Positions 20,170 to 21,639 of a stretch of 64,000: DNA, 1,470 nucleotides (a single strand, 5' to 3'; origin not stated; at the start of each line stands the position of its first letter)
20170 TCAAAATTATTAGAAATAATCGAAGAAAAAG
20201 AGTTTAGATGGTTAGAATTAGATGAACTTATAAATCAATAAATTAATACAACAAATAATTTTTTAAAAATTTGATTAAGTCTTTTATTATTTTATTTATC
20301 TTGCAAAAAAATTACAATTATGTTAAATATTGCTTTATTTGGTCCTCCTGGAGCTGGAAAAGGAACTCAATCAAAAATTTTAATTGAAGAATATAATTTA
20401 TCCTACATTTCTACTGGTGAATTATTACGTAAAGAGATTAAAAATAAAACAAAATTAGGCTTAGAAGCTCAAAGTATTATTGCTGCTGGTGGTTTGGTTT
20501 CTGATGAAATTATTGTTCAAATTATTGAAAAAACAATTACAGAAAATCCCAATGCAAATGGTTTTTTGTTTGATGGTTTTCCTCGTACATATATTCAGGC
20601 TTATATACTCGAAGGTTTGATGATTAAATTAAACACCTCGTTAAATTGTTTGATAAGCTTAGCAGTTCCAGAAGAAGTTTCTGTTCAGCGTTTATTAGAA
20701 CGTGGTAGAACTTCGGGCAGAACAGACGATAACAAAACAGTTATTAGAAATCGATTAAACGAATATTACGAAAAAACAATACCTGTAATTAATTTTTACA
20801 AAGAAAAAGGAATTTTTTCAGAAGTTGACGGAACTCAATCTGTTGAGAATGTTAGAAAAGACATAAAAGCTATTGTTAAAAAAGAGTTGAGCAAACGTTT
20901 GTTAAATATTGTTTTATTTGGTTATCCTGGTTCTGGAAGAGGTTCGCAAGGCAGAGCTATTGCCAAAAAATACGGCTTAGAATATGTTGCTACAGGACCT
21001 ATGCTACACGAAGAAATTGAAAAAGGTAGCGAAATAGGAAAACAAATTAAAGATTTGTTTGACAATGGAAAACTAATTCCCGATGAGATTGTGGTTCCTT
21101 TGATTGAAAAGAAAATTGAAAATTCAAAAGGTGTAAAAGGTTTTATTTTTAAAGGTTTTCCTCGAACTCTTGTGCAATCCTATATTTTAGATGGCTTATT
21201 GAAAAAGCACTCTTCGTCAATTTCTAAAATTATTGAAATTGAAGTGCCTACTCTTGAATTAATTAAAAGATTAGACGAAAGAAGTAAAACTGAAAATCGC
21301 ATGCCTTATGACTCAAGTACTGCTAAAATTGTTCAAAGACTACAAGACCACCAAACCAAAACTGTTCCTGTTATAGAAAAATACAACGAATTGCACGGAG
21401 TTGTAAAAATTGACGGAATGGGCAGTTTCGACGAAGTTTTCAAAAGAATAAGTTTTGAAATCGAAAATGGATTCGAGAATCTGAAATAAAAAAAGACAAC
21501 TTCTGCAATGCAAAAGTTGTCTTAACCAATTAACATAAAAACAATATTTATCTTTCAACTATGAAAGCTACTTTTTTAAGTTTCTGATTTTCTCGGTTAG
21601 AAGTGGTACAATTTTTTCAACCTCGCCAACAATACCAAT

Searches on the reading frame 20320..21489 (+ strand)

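Call 104: search_protein_families(library=pfam, proteins=[window:20320-21489:+], max_evalue=0.00001)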
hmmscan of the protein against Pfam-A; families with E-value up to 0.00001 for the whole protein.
window:20320-21489:+ (389 aa): 4 families
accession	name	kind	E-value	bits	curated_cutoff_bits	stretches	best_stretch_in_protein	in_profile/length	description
PF00406.28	ADK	-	1.6e-89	298.2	26.8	2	6-164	1-150/151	Adenylate kinase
PF13207.12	AAA_17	-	9.9e-53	178.5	27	2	7-143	1-136/136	AAA domain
PF13238.12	AAA_18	-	5.5e-12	46.7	29.4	0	4-139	1-122/128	AAA domain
PF02224.24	Cytidylate_kin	-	4.4e-07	30.3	26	0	4-37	1-34/211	Cytidylate kinase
